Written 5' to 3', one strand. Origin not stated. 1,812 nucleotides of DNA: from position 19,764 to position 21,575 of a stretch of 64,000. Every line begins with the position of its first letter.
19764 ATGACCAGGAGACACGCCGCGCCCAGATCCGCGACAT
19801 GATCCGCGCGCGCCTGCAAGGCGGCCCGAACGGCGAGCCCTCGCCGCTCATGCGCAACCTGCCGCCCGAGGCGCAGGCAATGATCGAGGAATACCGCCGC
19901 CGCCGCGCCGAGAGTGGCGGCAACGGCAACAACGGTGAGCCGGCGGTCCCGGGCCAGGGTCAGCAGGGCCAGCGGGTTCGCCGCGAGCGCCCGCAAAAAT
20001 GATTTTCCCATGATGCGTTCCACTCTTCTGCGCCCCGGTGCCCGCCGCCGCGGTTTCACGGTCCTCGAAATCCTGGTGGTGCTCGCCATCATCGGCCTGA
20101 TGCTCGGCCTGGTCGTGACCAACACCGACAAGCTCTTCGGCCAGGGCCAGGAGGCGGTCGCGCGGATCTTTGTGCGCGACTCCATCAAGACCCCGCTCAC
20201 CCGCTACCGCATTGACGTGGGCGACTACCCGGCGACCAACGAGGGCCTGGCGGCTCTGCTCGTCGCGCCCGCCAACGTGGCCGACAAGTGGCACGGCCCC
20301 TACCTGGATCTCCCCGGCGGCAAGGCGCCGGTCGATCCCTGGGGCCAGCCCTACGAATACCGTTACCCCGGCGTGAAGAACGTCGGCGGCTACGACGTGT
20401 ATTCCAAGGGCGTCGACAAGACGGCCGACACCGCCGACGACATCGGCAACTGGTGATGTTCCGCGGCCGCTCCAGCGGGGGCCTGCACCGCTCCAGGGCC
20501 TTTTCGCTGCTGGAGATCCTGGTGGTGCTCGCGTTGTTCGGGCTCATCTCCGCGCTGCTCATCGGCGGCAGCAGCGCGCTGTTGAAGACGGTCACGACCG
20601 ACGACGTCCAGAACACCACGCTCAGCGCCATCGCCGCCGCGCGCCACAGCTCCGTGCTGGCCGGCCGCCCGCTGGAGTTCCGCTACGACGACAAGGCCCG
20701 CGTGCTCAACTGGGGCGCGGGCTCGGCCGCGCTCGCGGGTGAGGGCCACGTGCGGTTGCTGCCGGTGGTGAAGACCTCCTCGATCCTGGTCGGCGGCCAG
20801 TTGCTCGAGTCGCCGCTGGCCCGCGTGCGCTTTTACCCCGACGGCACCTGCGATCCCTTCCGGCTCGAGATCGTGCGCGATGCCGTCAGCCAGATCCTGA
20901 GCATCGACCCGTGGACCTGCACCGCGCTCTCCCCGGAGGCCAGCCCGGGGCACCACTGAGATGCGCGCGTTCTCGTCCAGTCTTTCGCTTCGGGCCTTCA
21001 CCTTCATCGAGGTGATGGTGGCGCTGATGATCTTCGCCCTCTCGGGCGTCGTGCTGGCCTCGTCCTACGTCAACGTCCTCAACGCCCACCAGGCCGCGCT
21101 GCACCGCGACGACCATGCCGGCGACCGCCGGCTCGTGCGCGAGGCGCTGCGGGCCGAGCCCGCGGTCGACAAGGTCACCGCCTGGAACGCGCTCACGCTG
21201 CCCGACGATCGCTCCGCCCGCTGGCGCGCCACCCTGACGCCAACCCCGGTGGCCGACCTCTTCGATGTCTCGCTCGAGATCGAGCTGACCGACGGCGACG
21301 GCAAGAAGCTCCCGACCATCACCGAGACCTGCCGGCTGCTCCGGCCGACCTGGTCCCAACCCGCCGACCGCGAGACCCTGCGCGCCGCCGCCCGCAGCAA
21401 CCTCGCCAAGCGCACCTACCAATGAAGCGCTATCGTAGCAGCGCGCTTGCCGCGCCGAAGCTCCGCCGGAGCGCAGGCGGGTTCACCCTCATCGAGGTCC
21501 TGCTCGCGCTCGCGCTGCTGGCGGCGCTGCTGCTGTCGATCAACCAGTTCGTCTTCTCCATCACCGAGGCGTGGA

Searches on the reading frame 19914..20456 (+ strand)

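Call 30: search_protein_families(library=pfam, proteins=[window:19914-20456:+])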
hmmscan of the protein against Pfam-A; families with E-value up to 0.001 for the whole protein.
window:19914-20456:+ (180 aa): 2 families
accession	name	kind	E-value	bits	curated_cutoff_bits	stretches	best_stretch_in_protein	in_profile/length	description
PF08334.16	T2SSG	-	2.1e-24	86.1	21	1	82-180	13-108/108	Type II secretion system (T2SS), protein G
PF07963.17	N_methyl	-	1e-05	25.3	21.2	1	44-67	3-26/27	Prokaryotic N-terminal methylation motif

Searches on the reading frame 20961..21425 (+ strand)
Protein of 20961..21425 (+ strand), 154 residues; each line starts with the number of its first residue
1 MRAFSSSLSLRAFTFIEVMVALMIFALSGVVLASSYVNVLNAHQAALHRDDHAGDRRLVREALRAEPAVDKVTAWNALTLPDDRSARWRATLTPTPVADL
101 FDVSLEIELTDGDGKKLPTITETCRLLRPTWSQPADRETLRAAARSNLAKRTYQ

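Call 30: search_protein_families(library=pfam, proteins=[window:20961-21425:+])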
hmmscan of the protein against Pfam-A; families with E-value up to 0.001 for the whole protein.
window:20961-21425:+ (154 aa): 1 family
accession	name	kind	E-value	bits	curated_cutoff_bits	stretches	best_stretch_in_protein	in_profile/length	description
PF07963.17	N_methyl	-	0.00041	20.3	21.2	1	11-32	5-26/27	Prokaryotic N-terminal methylation motif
